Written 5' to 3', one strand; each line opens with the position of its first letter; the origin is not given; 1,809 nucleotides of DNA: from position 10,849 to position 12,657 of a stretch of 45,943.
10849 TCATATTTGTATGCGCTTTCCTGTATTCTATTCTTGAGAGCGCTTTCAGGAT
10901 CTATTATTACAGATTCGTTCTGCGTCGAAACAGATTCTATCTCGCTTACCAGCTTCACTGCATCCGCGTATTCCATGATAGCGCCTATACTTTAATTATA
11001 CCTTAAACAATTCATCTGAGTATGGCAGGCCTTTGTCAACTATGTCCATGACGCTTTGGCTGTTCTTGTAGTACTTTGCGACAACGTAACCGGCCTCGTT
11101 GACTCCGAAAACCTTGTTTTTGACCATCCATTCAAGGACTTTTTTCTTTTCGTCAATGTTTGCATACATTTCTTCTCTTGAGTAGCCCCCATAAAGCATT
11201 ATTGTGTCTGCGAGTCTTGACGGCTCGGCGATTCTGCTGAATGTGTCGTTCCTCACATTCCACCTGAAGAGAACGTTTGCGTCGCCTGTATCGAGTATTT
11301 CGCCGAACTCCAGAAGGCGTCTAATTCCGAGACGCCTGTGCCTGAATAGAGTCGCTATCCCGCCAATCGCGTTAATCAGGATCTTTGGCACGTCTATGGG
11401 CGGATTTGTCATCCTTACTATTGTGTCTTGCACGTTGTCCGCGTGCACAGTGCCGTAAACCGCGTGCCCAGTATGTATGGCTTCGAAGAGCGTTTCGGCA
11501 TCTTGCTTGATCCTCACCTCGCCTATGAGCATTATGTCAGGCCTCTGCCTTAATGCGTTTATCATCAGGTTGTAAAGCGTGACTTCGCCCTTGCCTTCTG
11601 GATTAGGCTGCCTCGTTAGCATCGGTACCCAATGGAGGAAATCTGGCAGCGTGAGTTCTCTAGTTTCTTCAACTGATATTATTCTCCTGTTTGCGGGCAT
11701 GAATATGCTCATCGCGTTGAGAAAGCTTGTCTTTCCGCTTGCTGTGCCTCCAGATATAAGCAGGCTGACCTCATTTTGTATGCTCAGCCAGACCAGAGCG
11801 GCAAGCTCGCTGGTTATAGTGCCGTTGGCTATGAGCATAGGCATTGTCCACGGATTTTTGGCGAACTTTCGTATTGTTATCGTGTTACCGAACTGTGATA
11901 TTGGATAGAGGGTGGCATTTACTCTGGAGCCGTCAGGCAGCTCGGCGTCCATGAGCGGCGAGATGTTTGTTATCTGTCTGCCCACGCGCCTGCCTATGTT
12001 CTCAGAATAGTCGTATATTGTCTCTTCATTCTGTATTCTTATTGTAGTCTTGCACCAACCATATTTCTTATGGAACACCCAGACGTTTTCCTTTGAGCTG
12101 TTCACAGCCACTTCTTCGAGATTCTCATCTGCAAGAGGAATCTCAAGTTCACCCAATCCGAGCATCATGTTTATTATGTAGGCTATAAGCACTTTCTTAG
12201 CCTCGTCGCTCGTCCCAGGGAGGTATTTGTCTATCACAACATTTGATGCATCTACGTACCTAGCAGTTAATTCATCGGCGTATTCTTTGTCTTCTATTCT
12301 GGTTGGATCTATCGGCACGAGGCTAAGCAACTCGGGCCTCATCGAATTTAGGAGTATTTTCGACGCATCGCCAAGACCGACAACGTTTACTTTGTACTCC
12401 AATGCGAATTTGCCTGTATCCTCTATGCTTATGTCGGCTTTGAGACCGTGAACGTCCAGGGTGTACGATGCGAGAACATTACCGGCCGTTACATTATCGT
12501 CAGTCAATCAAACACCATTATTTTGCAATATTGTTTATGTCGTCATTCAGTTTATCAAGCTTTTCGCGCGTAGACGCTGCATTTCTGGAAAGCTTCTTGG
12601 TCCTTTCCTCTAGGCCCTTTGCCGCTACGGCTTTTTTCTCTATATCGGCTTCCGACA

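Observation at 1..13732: Type IV pilus/Tad-like machine facing giant LamG-lectin proteins that carry prepilin-type signal peptides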

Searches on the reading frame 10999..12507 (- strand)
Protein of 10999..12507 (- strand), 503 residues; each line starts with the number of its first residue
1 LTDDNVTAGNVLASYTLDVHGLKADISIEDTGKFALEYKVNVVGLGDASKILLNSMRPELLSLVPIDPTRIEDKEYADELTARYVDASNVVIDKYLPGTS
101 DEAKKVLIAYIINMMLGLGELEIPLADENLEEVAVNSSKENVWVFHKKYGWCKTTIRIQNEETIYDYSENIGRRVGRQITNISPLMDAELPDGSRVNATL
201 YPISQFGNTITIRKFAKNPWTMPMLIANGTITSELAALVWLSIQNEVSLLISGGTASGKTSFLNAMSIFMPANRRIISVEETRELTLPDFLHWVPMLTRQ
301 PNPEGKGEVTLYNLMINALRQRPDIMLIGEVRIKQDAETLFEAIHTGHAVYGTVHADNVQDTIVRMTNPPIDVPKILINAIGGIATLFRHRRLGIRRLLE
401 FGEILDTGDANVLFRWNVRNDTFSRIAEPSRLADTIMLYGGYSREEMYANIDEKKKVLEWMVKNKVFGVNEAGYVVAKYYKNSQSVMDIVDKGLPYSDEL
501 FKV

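Call 5: search_protein_families(library=pfam, proteins=[window:10999-12507:-], max_evalue=0.01)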
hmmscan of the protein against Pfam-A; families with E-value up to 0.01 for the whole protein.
window:10999-12507:- (503 aa): 1 family
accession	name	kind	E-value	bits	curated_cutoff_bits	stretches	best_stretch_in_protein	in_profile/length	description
PF00437.27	T2SSE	-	5.8e-33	114.5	24.9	1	155-368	37-257/370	Type II/IV secretion system protein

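Call 17: find_encoding_contigs(protein=window:10999-12507:-, flank=10000, max_places=6)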
Protein window:10999-12507:- (503 aa): 3 contigs read that carry it; 3 places shown.
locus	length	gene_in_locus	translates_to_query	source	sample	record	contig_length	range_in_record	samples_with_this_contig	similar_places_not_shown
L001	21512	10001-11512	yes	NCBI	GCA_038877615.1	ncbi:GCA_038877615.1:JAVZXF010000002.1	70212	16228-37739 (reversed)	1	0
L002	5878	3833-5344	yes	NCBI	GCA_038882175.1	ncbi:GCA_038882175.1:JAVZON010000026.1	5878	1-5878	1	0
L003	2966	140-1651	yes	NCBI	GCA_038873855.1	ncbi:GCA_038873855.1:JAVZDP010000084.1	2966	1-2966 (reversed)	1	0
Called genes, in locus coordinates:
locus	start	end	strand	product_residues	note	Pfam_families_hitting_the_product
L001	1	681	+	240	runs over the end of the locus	PF00926:DHBP_synthase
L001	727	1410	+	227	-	-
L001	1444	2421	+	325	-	PF11790:Glyco_hydro_cc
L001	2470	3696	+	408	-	-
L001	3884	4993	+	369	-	PF00348:polyprenyl_synt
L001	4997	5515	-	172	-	PF03167:UDG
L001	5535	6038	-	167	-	PF04343:DUF488, PF22751:DUF488-N3a (weak)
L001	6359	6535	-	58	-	-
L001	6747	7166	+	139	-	PF02254:TrkA_N, PF13460:NAD_binding_10 (weak)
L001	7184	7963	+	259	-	PF02254:TrkA_N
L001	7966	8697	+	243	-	PF02254:TrkA_N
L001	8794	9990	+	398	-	-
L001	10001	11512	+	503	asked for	PF00437:T2SSE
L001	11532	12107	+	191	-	-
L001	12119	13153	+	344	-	PF00482:T2SSF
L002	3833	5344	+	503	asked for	PF00437:T2SSE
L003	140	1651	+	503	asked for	PF00437:T2SSE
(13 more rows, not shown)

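Call 23: find_homologous_proteins(query=window:10999-12507:-, max_evalue=1e-30)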
Query window:10999-12507:- (503 aa): 7887 proteins with E <= 1e-30 among 8000 candidates; the best 120 are listed.
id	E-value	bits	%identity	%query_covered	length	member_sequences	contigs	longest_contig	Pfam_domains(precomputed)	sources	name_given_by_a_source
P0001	0.0e+0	1123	100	100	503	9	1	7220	PF00437.27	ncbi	ncbi:MAG: ATPase, T2SS/T4P/T4SS family [Candidatus Micrarchaeaceae archaeon]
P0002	0.0e+0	1037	90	100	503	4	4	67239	PF00437.27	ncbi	ncbi:MAG: ATPase, T2SS/T4P/T4SS family [Candidatus Micrarchaeaceae archaeon]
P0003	1.0e-256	871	76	98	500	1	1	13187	PF00437.27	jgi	-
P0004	2.2e-256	870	77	98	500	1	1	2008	PF00437.27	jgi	jgi:flagellar protein FlaI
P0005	4.2e-256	869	77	98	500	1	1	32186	PF00437.27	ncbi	ncbi:MAG: ATPase, T2SS/T4P/T4SS family [Candidatus Micrarchaeota archaeon]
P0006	4.7e-256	869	77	98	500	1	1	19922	PF00437.27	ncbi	ncbi:MAG: ATPase, T2SS/T4P/T4SS family [Candidatus Micrarchaeota archaeon]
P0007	6.7e-256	868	76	99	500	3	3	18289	PF00437.27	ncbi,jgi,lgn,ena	-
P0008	8.4e-256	868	77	98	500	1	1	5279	PF00437.27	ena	-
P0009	1.2e-255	867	77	98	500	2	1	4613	PF00437.27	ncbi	ncbi:MAG: ATPase, T2SS/T4P/T4SS family [Candidatus Micrarchaeota archaeon]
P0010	2.2e-255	866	76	98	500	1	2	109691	PF00437.27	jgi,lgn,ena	-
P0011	4.3e-255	865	77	98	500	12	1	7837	PF00437.27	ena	-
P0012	6.2e-255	865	75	98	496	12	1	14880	PF00437.27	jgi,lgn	-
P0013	7.9e-255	864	76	98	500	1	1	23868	PF00437.27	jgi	jgi:flagellar protein FlaI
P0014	1.2e-254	864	76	98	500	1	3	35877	PF00437.27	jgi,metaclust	metaclust:\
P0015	2.3e-254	863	76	98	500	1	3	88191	PF00437.27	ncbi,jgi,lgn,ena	ncbi:MAG: ATPase, T2SS/T4P/T4SS family [Candidatus Micrarchaeota archaeon]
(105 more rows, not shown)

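Call 33: find_related_loci(query=A1, collection=genome_contigs, flank=10000)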
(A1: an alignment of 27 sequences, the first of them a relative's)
Query A1 (503 aa) in genome_contigs; peptide patterns used: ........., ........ (x = any residue, [..] = any of these).
600 stretches matched a pattern (row limit reached: there are more); 537 encode a relative of the query (tblastn E <= 1e-3); the best 80 are kept; 80 distinct loci.
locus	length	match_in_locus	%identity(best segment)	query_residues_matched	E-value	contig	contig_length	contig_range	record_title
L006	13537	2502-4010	90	1-503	0e+0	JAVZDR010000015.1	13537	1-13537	MAG: Candidatus Micrarchaeaceae archaeon isolate DRTY-6_201709_bins_19 DRTY-6_201709_bins_19_scaffold_15, whole genome s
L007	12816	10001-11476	76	11-502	0e+0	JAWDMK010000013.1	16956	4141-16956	MAG: Candidatus Micrarchaeota archaeon isolate F8S.bin.15 NODE_316_length_16956_cov_3.78622, whole genome shotgun sequen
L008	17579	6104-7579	76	11-502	0e+0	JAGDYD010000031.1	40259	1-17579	MAG: Candidatus Micrarchaeota archaeon isolate KMA_Bin02 NODE_292_length_40259_cov_3.386230, whole genome shotgun sequen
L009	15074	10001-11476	74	11-502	0e+0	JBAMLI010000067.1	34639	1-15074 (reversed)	MAG: archaeon isolate MAG1 ExploCarb_3808S_S2_336_length_34639_cov_48, whole genome shotgun sequence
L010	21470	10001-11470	71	13-502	0e+0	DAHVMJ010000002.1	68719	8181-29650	MAG TPA_asm: Candidatus Micrarchaeota archaeon isolate clean546 NODE_2_length_68719_cov_6.346989, whole genome shotgun s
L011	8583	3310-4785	71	11-502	0e+0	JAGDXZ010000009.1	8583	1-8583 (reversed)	MAG: Candidatus Micrarchaeota archaeon isolate KMA_Bin06 NODE_2044_length_8583_cov_15.242144, whole genome shotgun seque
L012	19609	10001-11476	69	11-502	0e+0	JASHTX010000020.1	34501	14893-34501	MAG: Candidatus Micrarchaeota archaeon isolate JOPF164 JOPF_NEAR_contig_304688, whole genome shotgun sequence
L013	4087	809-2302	67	1-501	0e+0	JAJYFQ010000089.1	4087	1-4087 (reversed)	MAG: Candidatus Micrarchaeota archaeon isolate DBS1-2.bin49 NODE_43316_length_4087_cov_0.850253, whole genome shotgun se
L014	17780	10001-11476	68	11-502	0e+0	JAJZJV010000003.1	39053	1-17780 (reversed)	MAG: Candidatus Micrarchaeota archaeon isolate LSA5.bin73 NODE_1335_length_39053_cov_3.951344, whole genome shotgun sequ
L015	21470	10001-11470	70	13-502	0e+0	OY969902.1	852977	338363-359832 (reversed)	MAG: uncultured archaeon isolate MFD01476.bin.c.10 genome assembly, chromosome: 1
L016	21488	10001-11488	68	7-502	0e+0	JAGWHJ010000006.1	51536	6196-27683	MAG: Candidatus Micrarchaeota archaeon isolate REEA76 REEA76-150_957, whole genome shotgun sequence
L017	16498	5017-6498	69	8-501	0e+0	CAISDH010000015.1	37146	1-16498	uncultured Candidatus Micrarchaeota archaeon isolate A14_bin-2569 genome assembly, contig: bin-2569:15/57, whole genome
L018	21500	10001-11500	68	2-501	0e+0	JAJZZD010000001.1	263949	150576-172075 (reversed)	MAG: Candidatus Micrarchaeota archaeon isolate TL1-5.bin98 NODE_12_length_263949_cov_2.004465, whole genome shotgun sequ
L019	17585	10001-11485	67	8-501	0e+0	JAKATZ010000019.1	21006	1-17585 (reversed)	MAG: Candidatus Micrarchaeota archaeon isolate YP3.bin123 NODE_3085_length_21006_cov_2.42732, whole genome shotgun seque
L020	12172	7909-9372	71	12-499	0e+0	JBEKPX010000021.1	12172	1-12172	MAG: Candidatus Micrarchaeales archaeon isolate SPRUCE 474 SPRUCE_474_21, whole genome shotgun sequence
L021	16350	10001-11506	65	1-502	0e+0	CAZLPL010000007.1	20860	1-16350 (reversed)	MAG TPA_asm: Candidatus Micrarchaeota archaeon isolate SRP226684_co1_72 genome assembly, contig: NODE_1834_length_20860_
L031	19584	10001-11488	64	8-503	0e+0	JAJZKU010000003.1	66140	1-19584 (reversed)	MAG: Candidatus Micrarchaeota archaeon isolate MAS1.bin53 NODE_209_length_66140_cov_65.008695, whole genome shotgun sequ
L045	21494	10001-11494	63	4-502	0e+0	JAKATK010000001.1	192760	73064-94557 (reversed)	MAG: Candidatus Micrarchaeota archaeon isolate YP2.bin58 NODE_67_length_192760_cov_10.863108, whole genome shotgun seque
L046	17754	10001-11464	67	14-501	0e+0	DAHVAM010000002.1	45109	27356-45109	MAG TPA_asm: Candidatus Micrarchaeota archaeon isolate clean1702 NODE_2_length_45109_cov_3.169213, whole genome shotgun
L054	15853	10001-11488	64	3-501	0e+0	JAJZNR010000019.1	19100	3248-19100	MAG: Candidatus Micrarchaeota archaeon isolate MAS4.bin27 NODE_3064_length_19100_cov_23.623307, whole genome shotgun seq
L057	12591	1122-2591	64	13-502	0e+0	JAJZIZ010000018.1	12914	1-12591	MAG: Candidatus Micrarchaeota archaeon isolate LSA5.bin106 NODE_7233_length_12914_cov_1.308125, whole genome shotgun seq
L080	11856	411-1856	54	11-492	1e-178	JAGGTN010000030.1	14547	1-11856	MAG: Candidatus Micrarchaeota archaeon isolate AUK049 PB_MBMC_003_c_000000000005, whole genome shotgun sequence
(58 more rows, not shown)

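Call 42: search_protein_families(library=ncbifam, proteins=[window:10999-12507:-], max_evalue=0.01)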
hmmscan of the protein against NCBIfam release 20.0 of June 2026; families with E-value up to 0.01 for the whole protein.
window:10999-12507:- (503 aa): 20 families
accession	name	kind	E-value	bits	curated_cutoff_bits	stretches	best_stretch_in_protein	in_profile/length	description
NF058587.1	archaellum_moto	equivalog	7.4e-77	259.3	550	1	108-482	136-520/527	archaellum flagellar ATPase motor FlaI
TIGR03819.1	heli_sec_ATPase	hypoth_equivalog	6.6e-51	173.5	373.15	1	107-366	41-297/340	TadA family conjugal transfer-associated ATPase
NF053672.1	bindosome_BasE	exception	2.5e-37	128.8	1000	1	110-482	130-510/512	bindosome assembly system ATPase subunit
TIGR02788.1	VirB11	equivalog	5e-35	121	249.95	1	125-367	2-263/308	P-type DNA transfer ATPase VirB11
NF010475.0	PRK13900.1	equivalog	1.2e-27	96.9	389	2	237-362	151-275/333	type IV secretion system ATPase VirB11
TIGR02782.1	TrbB_P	equivalog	3.8e-25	88.8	304.55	1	122-367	15-253/303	P-type conjugative transfer ATPase TrbB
NF010469.0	PRK13894.1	subfamily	5e-23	81.9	508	1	124-366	30-264/320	conjugal transfer ATPase TrbB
NF041000.1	ATPase_ComGA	equivalog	3.4e-19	68.9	300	1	247-370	129-246/267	competence type IV pilus ATPase ComGA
NF010425.0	PRK13851.1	equivalog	7e-17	61.3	461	1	234-359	150-273/344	type IV secretion system protein VirB11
NF010407.0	PRK13833.1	subfamily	1.3e-15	57.7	499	1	179-368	77-261/323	conjugal transfer protein TrbB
NF007755.0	PRK10436.1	equivalog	5.5e-15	55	617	1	232-379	205-343/465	type II secretion system protein GspE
TIGR01420.1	pilT_fam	subfamily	1.1e-13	51.2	319.1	1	249-367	125-240/343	PilT/PilU family type 4a pilus ATPase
TIGR02538.1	type_IV_pilB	equivalog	1.1e-13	50.7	675.65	1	249-371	319-434/564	type IV-A pilus assembly ATPase PilB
TIGR02533.1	type_II_gspE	equivalog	1.5e-11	43.6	630.25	1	204-368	202-358/486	type II secretion system ATPase GspE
TIGR02524.1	dot_icm_DotB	equivalog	1.4e-09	37.6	463.3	1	209-367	104-257/358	Dot/Icm type IV secretion system ATPase DotB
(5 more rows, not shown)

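Call 75: search_solved_structures(query=window:10999-12507:-, max_evalue=1e-10)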
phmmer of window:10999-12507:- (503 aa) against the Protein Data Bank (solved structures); distinct sequences matched with E-value up to 1e-10: 10.
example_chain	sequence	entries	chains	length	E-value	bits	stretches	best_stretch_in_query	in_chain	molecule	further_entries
2oap_1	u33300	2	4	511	2.3e-67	231.4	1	53-494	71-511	Type II secretion system protein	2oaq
4ii7_A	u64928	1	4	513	4.8e-59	203.9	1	90-408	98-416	FlaI ATPase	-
4ihq_A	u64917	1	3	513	3.3e-58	201.2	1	90-408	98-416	FlaI ATPase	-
8rkd_E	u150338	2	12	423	2.4e-45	158.7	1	103-405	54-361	Pilus assembly ATPase CpaF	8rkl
8rjf_A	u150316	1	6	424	2.4e-45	158.7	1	103-405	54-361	Pilus assembly ATPase CpaF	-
9e24_A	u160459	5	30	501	4e-45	158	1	103-405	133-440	CpaF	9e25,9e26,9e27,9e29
6bge_A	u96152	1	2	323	4.9e-15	58.8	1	127-368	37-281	VirB11-like protein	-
1g6o_A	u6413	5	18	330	5.2e-15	58.7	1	127-368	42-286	CAG-ALPHA | virB11 homolog | Cag-alfa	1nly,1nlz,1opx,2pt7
2eyu_A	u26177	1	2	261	1.5e-11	47.3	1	249-425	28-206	twitching motility protein PilT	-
2gza_A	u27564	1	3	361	1.8e-11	47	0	237-365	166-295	Type IV secretion system protein VirB11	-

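Call 90: search_protein_families(library=pfam, proteins=[L016:914-2044:-, L016:2041-3204:-, L021:2782-3993:-, L031:4593-5753:-, L016:7332-8075:-, L045:15401-16078:+, L054:803-1609:+, L057:10933-11667:+, L046:6069-6812:+, L080:4675-5724:+], max_evalue=0.01)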
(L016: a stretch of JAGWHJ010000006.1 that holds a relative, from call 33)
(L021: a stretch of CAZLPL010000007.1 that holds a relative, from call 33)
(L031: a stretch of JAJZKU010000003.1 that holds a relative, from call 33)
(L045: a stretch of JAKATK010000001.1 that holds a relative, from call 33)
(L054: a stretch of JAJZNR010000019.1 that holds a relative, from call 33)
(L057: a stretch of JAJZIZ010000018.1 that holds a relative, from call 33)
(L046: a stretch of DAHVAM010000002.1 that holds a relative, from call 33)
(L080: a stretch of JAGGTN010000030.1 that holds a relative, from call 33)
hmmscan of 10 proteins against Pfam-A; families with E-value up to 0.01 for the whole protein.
L016:914-2044:- (376 aa): 0 families

L016:2041-3204:- (387 aa): 0 families

L021:2782-3993:- (403 aa): 0 families

L031:4593-5753:- (386 aa): 0 families

L016:7332-8075:- (247 aa): 1 family
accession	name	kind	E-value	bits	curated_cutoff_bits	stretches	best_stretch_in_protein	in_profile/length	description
PF25231.1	DUF7847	-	0.005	16.6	28.7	1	131-207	129-202/252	Domain of unknown function (DUF7847)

L045:15401-16078:+ (225 aa): 0 families

L054:803-1609:+ (268 aa): 1 family
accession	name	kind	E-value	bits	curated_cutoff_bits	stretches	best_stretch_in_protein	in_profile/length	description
PF06182.17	ABC2_membrane_6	-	5e-18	66.2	22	1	46-266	3-228/229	ABC-2 family transporter protein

L057:10933-11667:+ (244 aa): 0 families

L046:6069-6812:+ (247 aa): 2 families
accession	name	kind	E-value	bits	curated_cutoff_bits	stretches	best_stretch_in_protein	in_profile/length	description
PF01061.29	ABC2_membrane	-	1e-11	45.3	26.9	1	23-208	16-208/211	ABC-2 type transporter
PF12698.13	ABC2_membrane_3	-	2.4e-06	27.3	31.6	1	7-239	114-346/347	ABC-2 family transporter protein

L080:4675-5724:+ (349 aa): 3 families
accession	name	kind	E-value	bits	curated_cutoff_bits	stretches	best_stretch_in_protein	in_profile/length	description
PF00924.24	MS_channel_2nd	-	7.8e-23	80.8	20.2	1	178-245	1-68/68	Mechanosensitive ion channel, beta-domain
PF21082.3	MS_channel_3rd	-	4.8e-18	65.8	21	1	251-338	1-88/88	Mechanosensitive ion channel MscS, C-terminal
PF21088.3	MS_channel_1st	-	3.5e-09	36.9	23.1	1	136-177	1-42/42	Mechanosensitive ion channel, transmembrane helices 2/3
